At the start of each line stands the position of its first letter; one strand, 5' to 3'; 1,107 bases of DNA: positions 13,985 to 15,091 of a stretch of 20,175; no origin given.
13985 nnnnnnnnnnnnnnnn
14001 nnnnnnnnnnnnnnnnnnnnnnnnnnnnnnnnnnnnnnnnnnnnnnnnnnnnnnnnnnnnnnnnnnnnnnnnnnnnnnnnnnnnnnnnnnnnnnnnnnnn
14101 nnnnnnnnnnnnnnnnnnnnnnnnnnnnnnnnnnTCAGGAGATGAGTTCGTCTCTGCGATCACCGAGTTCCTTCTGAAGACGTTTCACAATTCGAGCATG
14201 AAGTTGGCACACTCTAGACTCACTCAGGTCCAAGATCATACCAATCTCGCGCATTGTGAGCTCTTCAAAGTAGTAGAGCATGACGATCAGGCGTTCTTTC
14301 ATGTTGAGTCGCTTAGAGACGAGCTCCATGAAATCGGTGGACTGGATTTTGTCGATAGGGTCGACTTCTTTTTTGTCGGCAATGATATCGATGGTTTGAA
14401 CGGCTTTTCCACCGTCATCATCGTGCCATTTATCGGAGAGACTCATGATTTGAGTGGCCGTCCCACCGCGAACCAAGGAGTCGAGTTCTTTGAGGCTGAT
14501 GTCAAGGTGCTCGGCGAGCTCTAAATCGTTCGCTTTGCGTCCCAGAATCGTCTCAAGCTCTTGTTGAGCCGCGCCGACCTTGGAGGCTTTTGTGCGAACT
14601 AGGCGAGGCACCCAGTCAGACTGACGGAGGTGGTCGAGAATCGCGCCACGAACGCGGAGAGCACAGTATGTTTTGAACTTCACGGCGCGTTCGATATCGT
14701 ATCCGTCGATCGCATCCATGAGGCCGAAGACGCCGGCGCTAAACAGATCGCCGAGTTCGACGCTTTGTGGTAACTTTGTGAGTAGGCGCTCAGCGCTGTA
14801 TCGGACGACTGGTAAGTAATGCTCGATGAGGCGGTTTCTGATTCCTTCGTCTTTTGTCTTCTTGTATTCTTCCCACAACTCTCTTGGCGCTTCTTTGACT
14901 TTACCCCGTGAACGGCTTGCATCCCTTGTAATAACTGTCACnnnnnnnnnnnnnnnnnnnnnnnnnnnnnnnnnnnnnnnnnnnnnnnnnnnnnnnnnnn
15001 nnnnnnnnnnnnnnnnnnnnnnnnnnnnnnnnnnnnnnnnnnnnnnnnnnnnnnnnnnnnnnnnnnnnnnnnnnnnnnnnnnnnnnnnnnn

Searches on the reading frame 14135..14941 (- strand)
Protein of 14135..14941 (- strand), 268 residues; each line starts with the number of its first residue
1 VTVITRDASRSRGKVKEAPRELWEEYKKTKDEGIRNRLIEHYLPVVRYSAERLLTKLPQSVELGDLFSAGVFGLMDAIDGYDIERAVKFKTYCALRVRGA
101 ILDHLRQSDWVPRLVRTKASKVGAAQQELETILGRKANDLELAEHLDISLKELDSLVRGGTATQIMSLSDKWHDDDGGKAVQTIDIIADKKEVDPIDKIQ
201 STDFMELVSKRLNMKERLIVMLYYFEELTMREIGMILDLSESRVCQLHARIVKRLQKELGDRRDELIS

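Call 4: search_protein_families(library=pfam, proteins=[window:14135-14941:-], max_evalue=1)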
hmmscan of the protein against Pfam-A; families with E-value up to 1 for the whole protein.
window:14135-14941:- (268 aa): 7 families
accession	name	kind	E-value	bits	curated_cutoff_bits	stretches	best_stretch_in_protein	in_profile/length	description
PF04545.22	Sigma70_r4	-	1.7e-13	50.3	24.1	1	211-257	4-50/50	Sigma-70, region 4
PF04542.20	Sigma70_r2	-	4.7e-13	49.2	24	1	38-110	1-70/71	Sigma-70 region 2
PF04539.22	Sigma70_r3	-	8e-08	32.7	25.3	1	119-195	3-74/78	Sigma-70 region 3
PF08281.18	Sigma70_r4_2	-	3.3e-05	23.9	25.7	1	212-255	11-54/54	Sigma-70, region 4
PF21476.4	PF0610-like_N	-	0.064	13.9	33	1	216-244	4-31/50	PF0610-like, N-terminal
PF12802.13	MarR_2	-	0.11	13.1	27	1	217-253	9-46/61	MarR family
PF13613.12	HTH_Tnp_4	-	0.2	11.7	27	1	211-259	2-51/53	Helix-turn-helix of DDE superfamily endonuclease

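Call 6: search_protein_families(library=ncbifam, proteins=[window:14135-14941:-], max_evalue=0.1)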
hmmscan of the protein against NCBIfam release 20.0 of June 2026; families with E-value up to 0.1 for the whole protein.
window:14135-14941:- (268 aa): 89 families (the best 25 are shown)
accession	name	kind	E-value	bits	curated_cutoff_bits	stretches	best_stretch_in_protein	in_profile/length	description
NF004935.0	PRK06288.1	equivalog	1.8e-78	263.9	343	1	10-263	10-266/270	RNA polymerase sigma factor WhiG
TIGR02479.1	FliA_WhiG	subfamily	2.4e-71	240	189.6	1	38-259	1-223/224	FliA/WhiG family RNA polymerase sigma factor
NF005809.0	PRK07670.1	equivalog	1.1e-66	225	326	1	16-261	6-252/255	FliA/WhiG family RNA polymerase sigma factor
NF005413.0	PRK06986.1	subfamily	9.8e-63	212.2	201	1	26-262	7-239/241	RNA polymerase sigma factor FliA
NF004572.0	PRK05911.1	equivalog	2.6e-51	174.5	378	1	21-258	11-252/257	RNA polymerase sigma factor sigma-28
TIGR02980.1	SigBFG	subfamily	2.7e-35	122.1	234.35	1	33-259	3-226/227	SigB/SigF/SigG family RNA polymerase sigma factor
NF009091.0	PRK12427.1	equivalog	7.6e-32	110.8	339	1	36-257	18-229/233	FliA/WhiG family RNA polymerase sigma factor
NF004052.0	PRK05572.1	subfamily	6.4e-30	104.5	311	1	21-259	21-250/252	SigF/SigG family RNA polymerase sporulation sigma factor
TIGR02937.1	sigma70-ECF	superfamily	1.7e-29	102.6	42.9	1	35-259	3-165/165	sigma-70 family RNA polymerase sigma factor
TIGR02885.1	spore_sigF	equivalog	3.8e-27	95.6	321.45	1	28-259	6-231/231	RNA polymerase sporulation sigma factor SigF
NF005644.0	PRK07408.1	subfamily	2.4e-26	92.9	261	1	13-259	7-253/258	RNA polymerase sigma factor SigF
TIGR02941.1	Sigma_B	equivalog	7.2e-23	81.3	315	1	12-257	8-251/255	RNA polymerase sigma factor SigB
NF006071.0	PRK08215.1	equivalog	1.8e-21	76.9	372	1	18-258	23-256/258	RNA polymerase sporulation sigma factor SigG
NF005514.0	PRK07122.1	subfamily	3.6e-20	72.2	372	1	30-259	37-263/264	RNA polymerase sigma factor SigF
TIGR02850.1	spore_sigG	equivalog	7.9e-20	71.4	457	1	19-258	21-253/254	RNA polymerase sporulation sigma factor SigG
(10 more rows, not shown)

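Call 36: find_related_loci(query=window:14135-14941:-, collection=genome_contigs, flank=6000)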
Query window:14135-14941:- (268 aa) in genome_contigs; peptide patterns used: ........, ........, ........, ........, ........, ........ (x = any residue, [..] = any of these).
599 stretches matched a pattern (row limit reached: there are more); 539 encode a relative of the query (tblastn E <= 1e-3); the best 80 are kept; 80 distinct loci.
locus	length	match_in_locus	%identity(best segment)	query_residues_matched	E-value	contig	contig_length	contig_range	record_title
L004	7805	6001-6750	58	17-266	5e-98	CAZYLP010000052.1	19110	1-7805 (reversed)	MAG TPA_asm: uncultured Planctomycetota bacterium isolate SRP287453_co1_338 genome assembly, contig: NODE_5104_length_19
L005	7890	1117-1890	57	11-268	2e-95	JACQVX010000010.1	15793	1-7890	MAG: Planctomycetota bacterium isolate NC_groundwater_1474_Ag_S-0.65um_73_34 S_p65_S5_coassembly_k141_319637, whole geno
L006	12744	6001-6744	59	17-266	1e-93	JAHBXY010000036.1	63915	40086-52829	MAG: Planctomycetota bacterium isolate ACE_PLA31 PLA31_36, whole genome shotgun sequence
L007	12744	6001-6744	59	17-266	9e-93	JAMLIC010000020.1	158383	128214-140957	MAG: Planctomycetota bacterium isolate ACE_NR_PLAN1 ACE_NR_PLAN1_20, whole genome shotgun sequence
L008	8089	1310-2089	57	9-268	2e-90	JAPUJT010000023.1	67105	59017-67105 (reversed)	MAG: Planctomycetota bacterium isolate KW1-S15_114 KW1-S15_114_cg23, whole genome shotgun sequence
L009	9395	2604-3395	54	7-267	3e-89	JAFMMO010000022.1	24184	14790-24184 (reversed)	MAG: Proteobacteria bacterium isolate DEBay_Sum29DG08_33 NODE_686_length_24184_cov_5.45771, whole genome shotgun sequenc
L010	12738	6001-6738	56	22-267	4e-89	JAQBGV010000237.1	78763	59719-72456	MAG: Planctomycetota bacterium isolate MAG_451_bin-10 451_bin-10_ctg-237, whole genome shotgun sequence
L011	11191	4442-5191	59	17-267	4e-89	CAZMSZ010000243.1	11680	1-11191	MAG TPA_asm: uncultured Planctomycetota bacterium isolate SRP263527_co1_244 genome assembly, contig: NODE_4795_length_11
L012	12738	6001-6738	56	22-267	7e-89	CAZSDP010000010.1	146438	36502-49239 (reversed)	MAG TPA_asm: uncultured Planctomycetia bacterium isolate binchicken_co275_154 genome assembly, contig: NODE_32_length_14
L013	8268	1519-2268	57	17-267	1e-88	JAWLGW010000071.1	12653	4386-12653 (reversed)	MAG: Planctomycetota bacterium isolate 30dZY2.bin.140 NODE_6034_length_12653_cov_3.087303, whole genome shotgun sequence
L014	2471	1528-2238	56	19-266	9e-91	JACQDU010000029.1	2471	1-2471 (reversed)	MAG: bacterium isolate NC_groundwater_1003_Pr1_S-0.65um_70_8 Montesol18_Sp65_coassembly_scaffold_129680, whole genome sh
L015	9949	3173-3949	54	6-266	1e-87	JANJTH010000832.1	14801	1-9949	MAG: Planctomycetota bacterium isolate RX1_metabat.bin.42 RX1_metabat.bin.42_RX1_k141_27534, whole genome shotgun sequen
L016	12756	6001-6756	56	13-266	1e-87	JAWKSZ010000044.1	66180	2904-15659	MAG: Planctomycetota bacterium isolate ABC1.64 ABC1.64.fa-44, whole genome shotgun sequence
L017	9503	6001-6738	56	22-267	2e-87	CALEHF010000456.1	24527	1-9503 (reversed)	MAG TPA_asm: uncultured bacterium isolate ERR2206785_bin.14_CONCOCT_v1.1_MAG genome assembly, contig: ERZ890425.162, who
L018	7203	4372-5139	55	10-267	5e-86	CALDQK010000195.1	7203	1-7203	MAG TPA_asm: uncultured bacterium isolate ERR599081_bin.20_CONCOCT_v1.1_MAG genome assembly, contig: ERZ841280.7851, who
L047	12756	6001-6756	45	21-265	8e-69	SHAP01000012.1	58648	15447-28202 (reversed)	MAG: Phycisphaeraceae bacterium isolate MED-G178 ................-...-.178-C12, whole genome shotgun sequence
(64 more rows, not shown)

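Call 38: search_protein_families(library=pfam, proteins=[L047:6865-7470:+], max_evalue=0.1)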
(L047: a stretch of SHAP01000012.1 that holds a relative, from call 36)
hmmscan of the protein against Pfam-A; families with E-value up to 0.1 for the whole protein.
L047:6865-7470:+ (202 aa): 3 families
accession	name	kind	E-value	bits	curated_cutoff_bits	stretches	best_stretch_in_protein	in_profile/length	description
PF04545.22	Sigma70_r4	-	2.2e-08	33.9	24.1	1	85-127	4-46/50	Sigma-70, region 4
PF08281.18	Sigma70_r4_2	-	3.8e-05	23.7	25.7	1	85-123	10-48/54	Sigma-70, region 4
PF13384.12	HTH_23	-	0.0068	16.6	24.6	1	96-123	12-39/50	Homeodomain-like domain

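Call 45: find_related_loci(query=window:14135-14941:-, collection=metagenome_contigs, flank=4000)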
Query window:14135-14941:- (268 aa) in metagenome_contigs; peptide patterns used: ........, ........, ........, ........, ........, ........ (x = any residue, [..] = any of these).
600 stretches matched a pattern (row limit reached: there are more); 543 encode a relative of the query (tblastn E <= 1e-3); the best 80 are kept; 80 distinct loci.
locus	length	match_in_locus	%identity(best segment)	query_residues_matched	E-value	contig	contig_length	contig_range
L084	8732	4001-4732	62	19-262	1e-100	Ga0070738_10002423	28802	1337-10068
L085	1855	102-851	59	17-266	5e-105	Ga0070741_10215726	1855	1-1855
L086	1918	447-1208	57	14-266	1e-95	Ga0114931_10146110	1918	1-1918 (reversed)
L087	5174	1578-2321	57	19-267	1e-90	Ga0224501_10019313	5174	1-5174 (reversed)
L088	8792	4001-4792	54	7-267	2e-89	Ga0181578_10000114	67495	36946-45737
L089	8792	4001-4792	54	7-267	2e-89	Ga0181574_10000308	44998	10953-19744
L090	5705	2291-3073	53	5-267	3e-88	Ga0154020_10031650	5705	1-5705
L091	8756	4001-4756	56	13-266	1e-87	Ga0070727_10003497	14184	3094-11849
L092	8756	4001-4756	56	13-266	1e-87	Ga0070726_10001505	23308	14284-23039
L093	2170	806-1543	51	22-267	8e-89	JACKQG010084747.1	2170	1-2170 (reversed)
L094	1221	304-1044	52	20-267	6e-90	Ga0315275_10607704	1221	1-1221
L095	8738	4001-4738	47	22-266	4e-75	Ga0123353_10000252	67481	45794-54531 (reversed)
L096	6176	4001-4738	47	23-266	4e-75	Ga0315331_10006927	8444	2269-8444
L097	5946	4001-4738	47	23-266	4e-75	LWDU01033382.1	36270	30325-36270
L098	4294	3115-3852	47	23-266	2e-75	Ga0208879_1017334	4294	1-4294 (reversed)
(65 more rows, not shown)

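Call 47: find_homologous_proteins(query=window:14135-14941:-, max_evalue=1e-60)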
Query window:14135-14941:- (268 aa): 4216 proteins with E <= 1e-60 among 6390 candidates; the best 120 are listed.
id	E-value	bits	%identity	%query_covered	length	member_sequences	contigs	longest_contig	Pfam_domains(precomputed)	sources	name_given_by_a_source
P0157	1.0e-164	564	98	100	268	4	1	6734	PF04545.23,PF04542.21,PF04539.23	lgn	-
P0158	2.7e-148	510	85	100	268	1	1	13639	PF04545.23,PF04542.21,PF04539.23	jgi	jgi:RNA polymerase sigma factor FliA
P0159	3.8e-147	507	85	100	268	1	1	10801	PF04545.23,PF04542.21,PF04539.23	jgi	jgi:RNA polymerase sigma factor FliA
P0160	1.1e-118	413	68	100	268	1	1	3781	PF04545.23,PF04542.21,PF08281.19,PF04539.23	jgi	jgi:RNA polymerase sigma factor FliA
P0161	5.5e-116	405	69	100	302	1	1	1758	PF04545.23,PF04542.21,PF04539.23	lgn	-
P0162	9.2e-111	387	64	100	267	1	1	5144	PF04545.23,PF04542.21,PF08281.19,PF04539.23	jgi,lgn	jgi:RNA polymerase sigma factor for flagellar operon FliA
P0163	2.4e-104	366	63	97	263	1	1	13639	PF04545.23,PF04542.21,PF08281.19,PF04539.23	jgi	jgi:RNA polymerase sigma factor FliA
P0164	6.6e-102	358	63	100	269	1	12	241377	PF04545.23,PF04542.21,PF04539.23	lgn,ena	-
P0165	5.7e-95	336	60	99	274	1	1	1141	PF04545.23,PF04542.21,PF08281.19,PF04539.23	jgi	jgi:RNA polymerase sigma factor for flagellar operon FliA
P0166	6.7e-95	336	60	94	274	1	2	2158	PF04545.23,PF04542.21,PF08281.19,PF04539.23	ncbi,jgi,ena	-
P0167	1.9e-93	331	57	98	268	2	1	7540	PF04545.23,PF04542.21,PF08281.19,PF04539.23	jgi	jgi:RNA polymerase sigma factor for flagellar operon FliA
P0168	1.9e-93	331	62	91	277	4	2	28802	PF04545.23,PF04542.21,PF08281.19,PF04539.23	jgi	-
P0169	4.3e-92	326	59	93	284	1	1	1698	PF04545.23,PF04542.21,PF08281.19,PF04539.23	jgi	jgi:RNA polymerase sigma factor for flagellar operon FliA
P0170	8.0e-92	325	57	99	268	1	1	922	PF04545.23,PF04542.21,PF08281.19,PF04539.23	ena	-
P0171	5.1e-91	323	58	99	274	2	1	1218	PF04545.23,PF04542.21,PF08281.19,PF04539.23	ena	-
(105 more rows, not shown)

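Call 48: find_encoding_contigs(protein=P0160, flank=4000, max_places=2)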
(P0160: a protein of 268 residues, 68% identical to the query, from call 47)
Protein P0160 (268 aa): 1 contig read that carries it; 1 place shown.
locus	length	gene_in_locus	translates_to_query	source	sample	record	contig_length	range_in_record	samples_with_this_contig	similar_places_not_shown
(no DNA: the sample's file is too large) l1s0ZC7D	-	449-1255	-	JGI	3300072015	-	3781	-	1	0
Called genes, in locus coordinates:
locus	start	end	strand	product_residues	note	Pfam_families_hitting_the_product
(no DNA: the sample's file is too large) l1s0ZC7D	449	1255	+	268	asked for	PF04542:Sigma70_r2, PF04539:Sigma70_r3 (weak), PF04545:Sigma70_r4, PF08281:Sigma70_r4_2 (weak)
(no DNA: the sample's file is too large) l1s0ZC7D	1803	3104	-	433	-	PF00089:Trypsin, PF10459:Peptidase_S46 (faint), PF13365:Trypsin_2, PF00595:PDZ (faint), PF17820:PDZ_6 (faint), PF13180:PDZ_2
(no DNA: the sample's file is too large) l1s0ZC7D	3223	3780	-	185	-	?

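Call 49: find_encoding_contigs(protein=P0162, flank=5000, max_places=2)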
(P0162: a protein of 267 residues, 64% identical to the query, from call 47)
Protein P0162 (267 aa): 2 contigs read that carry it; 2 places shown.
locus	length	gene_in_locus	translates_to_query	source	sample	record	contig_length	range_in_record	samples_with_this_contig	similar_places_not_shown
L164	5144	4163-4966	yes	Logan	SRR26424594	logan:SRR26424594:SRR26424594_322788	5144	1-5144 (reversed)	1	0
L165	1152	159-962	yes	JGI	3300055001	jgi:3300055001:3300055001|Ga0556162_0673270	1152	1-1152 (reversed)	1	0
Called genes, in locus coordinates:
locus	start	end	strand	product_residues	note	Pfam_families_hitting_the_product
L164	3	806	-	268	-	?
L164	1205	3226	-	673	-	PF01807:Zn_ribbon_DnaG, PF08275:DNAG_N, PF01751:Toprim, PF13155:Toprim_2, PF13362:Toprim_3 (weak), PF13662:Toprim_4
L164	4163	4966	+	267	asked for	PF04542:Sigma70_r2, PF04539:Sigma70_r3, PF04545:Sigma70_r4, PF08281:Sigma70_r4_2 (faint)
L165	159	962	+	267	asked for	PF04542:Sigma70_r2, PF04539:Sigma70_r3, PF04545:Sigma70_r4, PF08281:Sigma70_r4_2 (faint)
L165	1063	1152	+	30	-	?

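Call 50: find_encoding_contigs(protein=P0164, flank=6000, max_places=2)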
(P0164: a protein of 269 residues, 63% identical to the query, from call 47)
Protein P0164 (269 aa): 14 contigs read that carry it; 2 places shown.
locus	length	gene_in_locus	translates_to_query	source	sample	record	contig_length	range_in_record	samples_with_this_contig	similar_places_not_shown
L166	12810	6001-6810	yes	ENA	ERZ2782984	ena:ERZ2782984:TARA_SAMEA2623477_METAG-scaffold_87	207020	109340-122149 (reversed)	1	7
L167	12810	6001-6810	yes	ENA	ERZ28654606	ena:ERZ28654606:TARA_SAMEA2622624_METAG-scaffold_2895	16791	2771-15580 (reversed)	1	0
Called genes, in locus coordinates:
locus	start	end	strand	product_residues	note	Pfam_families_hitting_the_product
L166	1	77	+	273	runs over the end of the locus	PF06182:ABC2_membrane_6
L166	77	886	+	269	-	PF06182:ABC2_membrane_6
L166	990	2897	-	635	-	-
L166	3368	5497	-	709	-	PF01807:Zn_ribbon_DnaG, PF08275:DNAG_N, PF01751:Toprim, PF13155:Toprim_2, PF13362:Toprim_3 (weak), PF13662:Toprim_4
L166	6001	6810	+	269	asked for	PF04542:Sigma70_r2, PF04539:Sigma70_r3, PF04545:Sigma70_r4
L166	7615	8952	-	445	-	PF10459:Peptidase_S46 (weak), PF00089:Trypsin, PF13365:Trypsin_2, PF00595:PDZ (weak), PF13180:PDZ_2 (weak), PF17820:PDZ_6, PF13180:PDZ_2 (weak), PF17820:PDZ_6 (weak), +1 more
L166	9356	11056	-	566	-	PF16697:Yop-YscD_cpl, PF00498:FHA, PF00069:Pkinase, PF01636:APH (faint), PF07714:PK_Tyr_Ser-Thr, PF03109:ABC1 (weak)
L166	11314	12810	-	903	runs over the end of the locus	PF28598:PDH_E1_N, PF00456:Transketolase_N, PF17831:PDH_E1_M, PF22613:Transketolase_C_1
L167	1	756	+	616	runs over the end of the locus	PF00989:PAS (faint), PF08448:PAS_4, PF13188:PAS_8 (weak), PF00512:HisKA, PF02518:HATPase_c, PF00072:Response_reg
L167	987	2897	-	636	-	-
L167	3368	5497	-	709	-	PF01807:Zn_ribbon_DnaG, PF08275:DNAG_N, PF01751:Toprim, PF13155:Toprim_2, PF13362:Toprim_3 (weak), PF13662:Toprim_4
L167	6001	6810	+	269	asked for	PF04542:Sigma70_r2, PF04539:Sigma70_r3, PF04545:Sigma70_r4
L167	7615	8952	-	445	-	PF10459:Peptidase_S46 (weak), PF00089:Trypsin, PF13365:Trypsin_2, PF00595:PDZ (weak), PF13180:PDZ_2 (weak), PF17820:PDZ_6, PF13180:PDZ_2 (weak), PF17820:PDZ_6 (weak), +1 more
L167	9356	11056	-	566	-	PF16697:Yop-YscD_cpl, PF00498:FHA, PF00069:Pkinase, PF01636:APH (faint), PF07714:PK_Tyr_Ser-Thr, PF03109:ABC1 (weak)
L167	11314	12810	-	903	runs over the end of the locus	PF28598:PDH_E1_N, PF00456:Transketolase_N, PF17831:PDH_E1_M, PF22613:Transketolase_C_1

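Call 86: find_homologous_proteins(query=L047:6928-7470:+, max_evalue=0.001)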
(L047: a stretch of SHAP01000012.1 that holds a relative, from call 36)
Query L047:6928-7470:+ (181 aa): 4 proteins with E <= 0.001 among 94 candidates.
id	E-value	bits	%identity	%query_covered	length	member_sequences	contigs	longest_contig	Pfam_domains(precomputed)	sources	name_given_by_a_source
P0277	4.3e-104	364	93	100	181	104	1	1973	PF04545.23,PF08281.19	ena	-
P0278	1.3e-54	203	81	69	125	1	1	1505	PF04545.23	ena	-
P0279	1.5e-51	193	93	54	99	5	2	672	-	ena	-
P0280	3.1e-21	94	40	100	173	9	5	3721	PF04545.23,PF08281.19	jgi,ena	-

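Call 87: find_encoding_contigs(protein=P0280, flank=3000, max_places=3)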
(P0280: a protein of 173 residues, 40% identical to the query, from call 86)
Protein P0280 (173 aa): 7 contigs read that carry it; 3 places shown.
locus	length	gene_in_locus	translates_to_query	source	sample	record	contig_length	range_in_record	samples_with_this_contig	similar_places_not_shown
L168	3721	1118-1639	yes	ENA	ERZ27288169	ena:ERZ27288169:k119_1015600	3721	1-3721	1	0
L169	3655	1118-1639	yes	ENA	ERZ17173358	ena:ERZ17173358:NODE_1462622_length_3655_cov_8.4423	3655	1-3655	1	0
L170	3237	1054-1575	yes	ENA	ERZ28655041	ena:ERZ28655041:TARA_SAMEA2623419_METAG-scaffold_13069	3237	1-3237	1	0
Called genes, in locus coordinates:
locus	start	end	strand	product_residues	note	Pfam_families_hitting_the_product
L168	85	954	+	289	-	PF04542:Sigma70_r2, PF04539:Sigma70_r3, PF08281:Sigma70_r4_2 (faint), PF04545:Sigma70_r4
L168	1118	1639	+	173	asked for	PF04545:Sigma70_r4, PF08281:Sigma70_r4_2 (faint)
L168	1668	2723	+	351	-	-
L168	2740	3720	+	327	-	?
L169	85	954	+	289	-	PF04542:Sigma70_r2, PF04539:Sigma70_r3, PF08281:Sigma70_r4_2 (faint), PF04545:Sigma70_r4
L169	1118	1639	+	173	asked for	PF04545:Sigma70_r4, PF08281:Sigma70_r4_2 (faint)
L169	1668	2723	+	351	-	-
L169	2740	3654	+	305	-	?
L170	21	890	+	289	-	PF04542:Sigma70_r2, PF04539:Sigma70_r3, PF08281:Sigma70_r4_2 (faint), PF04545:Sigma70_r4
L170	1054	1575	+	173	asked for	PF04545:Sigma70_r4, PF08281:Sigma70_r4_2 (faint)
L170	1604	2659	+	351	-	-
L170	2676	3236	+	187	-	?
